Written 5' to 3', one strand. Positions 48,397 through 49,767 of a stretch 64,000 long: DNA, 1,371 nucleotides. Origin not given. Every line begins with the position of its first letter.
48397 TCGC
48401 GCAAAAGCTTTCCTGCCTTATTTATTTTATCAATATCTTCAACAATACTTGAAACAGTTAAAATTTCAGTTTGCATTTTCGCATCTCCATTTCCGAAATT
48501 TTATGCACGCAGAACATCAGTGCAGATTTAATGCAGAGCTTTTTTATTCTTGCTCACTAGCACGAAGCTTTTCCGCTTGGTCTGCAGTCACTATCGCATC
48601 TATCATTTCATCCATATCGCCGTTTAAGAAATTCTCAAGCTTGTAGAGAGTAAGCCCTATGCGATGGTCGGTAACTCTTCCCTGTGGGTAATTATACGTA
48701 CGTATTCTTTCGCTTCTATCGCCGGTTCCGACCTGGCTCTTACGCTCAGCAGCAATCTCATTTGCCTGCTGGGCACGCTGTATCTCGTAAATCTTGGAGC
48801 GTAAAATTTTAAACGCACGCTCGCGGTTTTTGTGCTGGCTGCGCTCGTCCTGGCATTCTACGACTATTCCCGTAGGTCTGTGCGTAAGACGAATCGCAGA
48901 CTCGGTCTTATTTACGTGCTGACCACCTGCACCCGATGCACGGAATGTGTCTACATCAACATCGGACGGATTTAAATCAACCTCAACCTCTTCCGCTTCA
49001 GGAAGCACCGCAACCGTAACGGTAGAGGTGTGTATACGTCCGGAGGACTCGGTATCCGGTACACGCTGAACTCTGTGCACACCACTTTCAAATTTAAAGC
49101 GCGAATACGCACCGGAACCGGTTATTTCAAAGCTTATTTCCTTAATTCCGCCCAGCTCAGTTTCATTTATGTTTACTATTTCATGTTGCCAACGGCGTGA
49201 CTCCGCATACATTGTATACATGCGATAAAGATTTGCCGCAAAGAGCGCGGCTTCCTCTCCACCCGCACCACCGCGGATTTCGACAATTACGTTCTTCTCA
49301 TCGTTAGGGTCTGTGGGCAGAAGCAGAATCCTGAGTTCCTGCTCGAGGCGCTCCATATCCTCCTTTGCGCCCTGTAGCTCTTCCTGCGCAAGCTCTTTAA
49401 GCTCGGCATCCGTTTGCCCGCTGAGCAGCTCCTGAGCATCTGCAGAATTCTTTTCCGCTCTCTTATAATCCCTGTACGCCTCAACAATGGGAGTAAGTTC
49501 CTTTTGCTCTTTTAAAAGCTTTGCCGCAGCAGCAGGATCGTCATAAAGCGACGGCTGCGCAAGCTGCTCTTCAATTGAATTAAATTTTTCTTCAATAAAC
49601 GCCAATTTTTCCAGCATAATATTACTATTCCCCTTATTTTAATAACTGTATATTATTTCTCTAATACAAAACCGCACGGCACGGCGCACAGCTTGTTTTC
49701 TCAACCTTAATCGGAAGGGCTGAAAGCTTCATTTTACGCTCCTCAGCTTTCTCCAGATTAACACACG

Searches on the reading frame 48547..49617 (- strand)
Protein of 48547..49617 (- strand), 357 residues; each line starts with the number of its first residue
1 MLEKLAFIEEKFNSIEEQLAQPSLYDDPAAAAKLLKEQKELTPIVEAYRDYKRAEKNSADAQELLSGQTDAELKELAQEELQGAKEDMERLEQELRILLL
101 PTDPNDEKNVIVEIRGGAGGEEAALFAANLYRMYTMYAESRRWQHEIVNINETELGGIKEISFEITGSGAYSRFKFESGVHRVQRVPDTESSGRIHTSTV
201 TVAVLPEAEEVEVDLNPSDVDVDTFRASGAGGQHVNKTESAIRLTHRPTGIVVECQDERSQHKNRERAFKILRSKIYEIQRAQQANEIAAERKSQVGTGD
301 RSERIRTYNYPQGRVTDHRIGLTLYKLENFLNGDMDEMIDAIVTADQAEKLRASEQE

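Call 22: list_cluster_members(proteins=[window:48547-49617:-, window:45393-46805:-, window:43847-44680:+, window:44950-45327:+])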
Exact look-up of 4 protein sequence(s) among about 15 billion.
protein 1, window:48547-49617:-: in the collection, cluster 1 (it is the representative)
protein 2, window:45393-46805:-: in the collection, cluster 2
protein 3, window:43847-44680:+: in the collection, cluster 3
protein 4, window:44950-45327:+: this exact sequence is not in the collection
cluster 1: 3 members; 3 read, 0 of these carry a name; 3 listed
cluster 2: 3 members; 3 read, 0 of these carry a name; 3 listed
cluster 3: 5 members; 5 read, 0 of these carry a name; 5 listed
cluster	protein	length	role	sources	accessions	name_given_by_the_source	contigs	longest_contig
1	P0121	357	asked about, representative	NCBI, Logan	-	-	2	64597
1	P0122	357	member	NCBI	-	-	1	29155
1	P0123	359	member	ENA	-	-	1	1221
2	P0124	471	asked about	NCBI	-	-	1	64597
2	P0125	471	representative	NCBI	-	-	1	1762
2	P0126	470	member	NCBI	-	-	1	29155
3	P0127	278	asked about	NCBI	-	-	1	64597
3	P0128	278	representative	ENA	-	-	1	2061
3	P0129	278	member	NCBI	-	-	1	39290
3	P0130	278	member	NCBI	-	-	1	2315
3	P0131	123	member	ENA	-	-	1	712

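Call 23: find_encoding_contigs(protein=P0126, flank=6000, max_places=3)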
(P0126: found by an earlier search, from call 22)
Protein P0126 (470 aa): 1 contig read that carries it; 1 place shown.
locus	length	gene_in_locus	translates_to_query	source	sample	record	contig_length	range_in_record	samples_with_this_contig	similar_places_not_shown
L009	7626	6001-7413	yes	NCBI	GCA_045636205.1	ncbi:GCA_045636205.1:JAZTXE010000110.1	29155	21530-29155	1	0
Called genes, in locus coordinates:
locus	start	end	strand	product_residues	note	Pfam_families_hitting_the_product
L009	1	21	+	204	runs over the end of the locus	PF02677:QueH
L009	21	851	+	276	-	PF08282:Hydrolase_3, PF00702:Hydrolase (weak), PF05116:S6PP (weak)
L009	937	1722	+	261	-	PF02522:Antibiotic_NAT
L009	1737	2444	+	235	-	PF01261:AP_endonuc_2 (weak)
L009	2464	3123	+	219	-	PF04199:Cyclase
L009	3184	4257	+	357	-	PF03462:PCRF, PF00472:RF-1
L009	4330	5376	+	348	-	PF01300:Sua5_yciO_yrdC, PF03481:Sua5_C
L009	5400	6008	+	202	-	PF00485:PRK (faint), PF01121:CoaE, PF13238:AAA_18 (weak)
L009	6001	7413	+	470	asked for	PF02127:Peptidase_M18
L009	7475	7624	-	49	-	?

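Call 24: find_encoding_contigs(protein=P0129, flank=6000, max_places=3)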
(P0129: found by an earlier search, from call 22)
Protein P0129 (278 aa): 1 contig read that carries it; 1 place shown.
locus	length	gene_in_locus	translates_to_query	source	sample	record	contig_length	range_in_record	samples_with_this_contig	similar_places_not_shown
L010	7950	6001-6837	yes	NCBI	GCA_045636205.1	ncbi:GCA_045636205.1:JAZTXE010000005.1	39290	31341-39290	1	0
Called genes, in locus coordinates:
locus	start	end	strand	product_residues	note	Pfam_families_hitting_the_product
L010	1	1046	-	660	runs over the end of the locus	PF00456:Transketolase_N, PF02779:Transket_pyr, PF02780:Transketolase_C, PF22613:Transketolase_C_1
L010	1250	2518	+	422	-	PF07907:YibE_F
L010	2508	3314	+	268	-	PF02811:PHP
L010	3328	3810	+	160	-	PF13412:HTH_24 (weak), PF13545:HTH_Crp_2 (weak), PF01037:AsnC_trans_reg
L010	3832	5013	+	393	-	PF00155:Aminotran_1_2, PF01212:Beta_elim_lyase (weak), PF00266:Aminotran_5 (weak), PF01041:DegT_DnrJ_EryC1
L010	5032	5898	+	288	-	PF00288:GHMP_kinases_N, PF08544:GHMP_kinases_C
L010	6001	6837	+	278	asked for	PF01656:CbiA, PF10609:ParA, PF13614:AAA_31 (faint)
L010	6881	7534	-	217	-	PF19700:DUF6198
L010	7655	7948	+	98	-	?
